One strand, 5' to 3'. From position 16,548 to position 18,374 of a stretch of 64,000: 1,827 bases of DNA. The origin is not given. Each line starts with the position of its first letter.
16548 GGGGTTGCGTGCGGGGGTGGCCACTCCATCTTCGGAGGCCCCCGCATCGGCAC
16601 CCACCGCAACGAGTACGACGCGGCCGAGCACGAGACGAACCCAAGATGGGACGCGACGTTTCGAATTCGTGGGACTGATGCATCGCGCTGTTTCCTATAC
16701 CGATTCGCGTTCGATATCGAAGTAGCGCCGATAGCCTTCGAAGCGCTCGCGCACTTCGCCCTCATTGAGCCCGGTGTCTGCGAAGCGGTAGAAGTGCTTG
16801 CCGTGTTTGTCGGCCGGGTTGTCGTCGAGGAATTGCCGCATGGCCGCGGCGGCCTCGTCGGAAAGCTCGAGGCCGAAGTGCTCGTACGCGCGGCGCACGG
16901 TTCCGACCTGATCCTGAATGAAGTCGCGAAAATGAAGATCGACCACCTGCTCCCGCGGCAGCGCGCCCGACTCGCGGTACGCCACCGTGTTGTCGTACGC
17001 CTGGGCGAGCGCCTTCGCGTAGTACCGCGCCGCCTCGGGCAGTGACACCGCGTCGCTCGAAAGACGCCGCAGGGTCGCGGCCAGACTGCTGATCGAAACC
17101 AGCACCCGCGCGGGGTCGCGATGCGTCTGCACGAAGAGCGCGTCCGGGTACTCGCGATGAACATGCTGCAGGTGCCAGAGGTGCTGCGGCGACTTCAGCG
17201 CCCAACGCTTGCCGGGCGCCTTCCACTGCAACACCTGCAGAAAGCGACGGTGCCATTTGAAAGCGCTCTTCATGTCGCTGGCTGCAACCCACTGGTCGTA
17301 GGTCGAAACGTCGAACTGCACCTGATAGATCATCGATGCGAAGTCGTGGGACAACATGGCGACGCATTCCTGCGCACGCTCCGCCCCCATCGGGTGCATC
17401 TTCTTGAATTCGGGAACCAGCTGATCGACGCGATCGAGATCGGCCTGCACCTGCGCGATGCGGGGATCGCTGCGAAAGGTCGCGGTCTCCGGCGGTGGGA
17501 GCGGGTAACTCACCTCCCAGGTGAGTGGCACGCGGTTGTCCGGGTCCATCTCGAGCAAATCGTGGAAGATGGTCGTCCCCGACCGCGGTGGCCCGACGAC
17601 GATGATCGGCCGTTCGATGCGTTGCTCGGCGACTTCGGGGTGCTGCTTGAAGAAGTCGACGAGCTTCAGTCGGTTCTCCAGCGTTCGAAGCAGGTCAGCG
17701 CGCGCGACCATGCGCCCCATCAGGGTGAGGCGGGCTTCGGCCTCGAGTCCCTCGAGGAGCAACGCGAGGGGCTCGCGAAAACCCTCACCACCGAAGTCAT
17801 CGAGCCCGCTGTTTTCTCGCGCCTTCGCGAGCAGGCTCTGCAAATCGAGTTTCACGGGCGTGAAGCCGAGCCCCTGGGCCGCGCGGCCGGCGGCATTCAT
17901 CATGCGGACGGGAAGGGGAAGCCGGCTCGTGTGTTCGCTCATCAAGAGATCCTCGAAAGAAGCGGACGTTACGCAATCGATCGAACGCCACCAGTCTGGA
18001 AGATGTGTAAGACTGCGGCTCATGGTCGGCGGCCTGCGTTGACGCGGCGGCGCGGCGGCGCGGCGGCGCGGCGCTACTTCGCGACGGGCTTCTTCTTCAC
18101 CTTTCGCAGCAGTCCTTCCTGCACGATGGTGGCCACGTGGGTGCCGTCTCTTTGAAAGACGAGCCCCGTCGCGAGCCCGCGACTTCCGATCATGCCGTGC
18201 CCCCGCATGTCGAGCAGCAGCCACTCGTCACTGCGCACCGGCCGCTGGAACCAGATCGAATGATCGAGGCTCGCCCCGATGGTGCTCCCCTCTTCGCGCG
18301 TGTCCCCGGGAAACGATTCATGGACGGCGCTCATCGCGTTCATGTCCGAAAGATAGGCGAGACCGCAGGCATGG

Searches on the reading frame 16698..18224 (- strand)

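Call 71: search_protein_families(library=pfam, max_evalue=0.0001, proteins=[window:16698-18224:-])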
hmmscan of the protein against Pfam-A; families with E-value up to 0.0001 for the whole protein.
window:16698-18224:- (509 aa): 1 family
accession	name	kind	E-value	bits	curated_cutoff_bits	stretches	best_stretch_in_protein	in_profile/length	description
PF13469.12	Sulfotransfer_3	-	3.7e-40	138.9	27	1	206-456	1-216/216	Sulfotransferase family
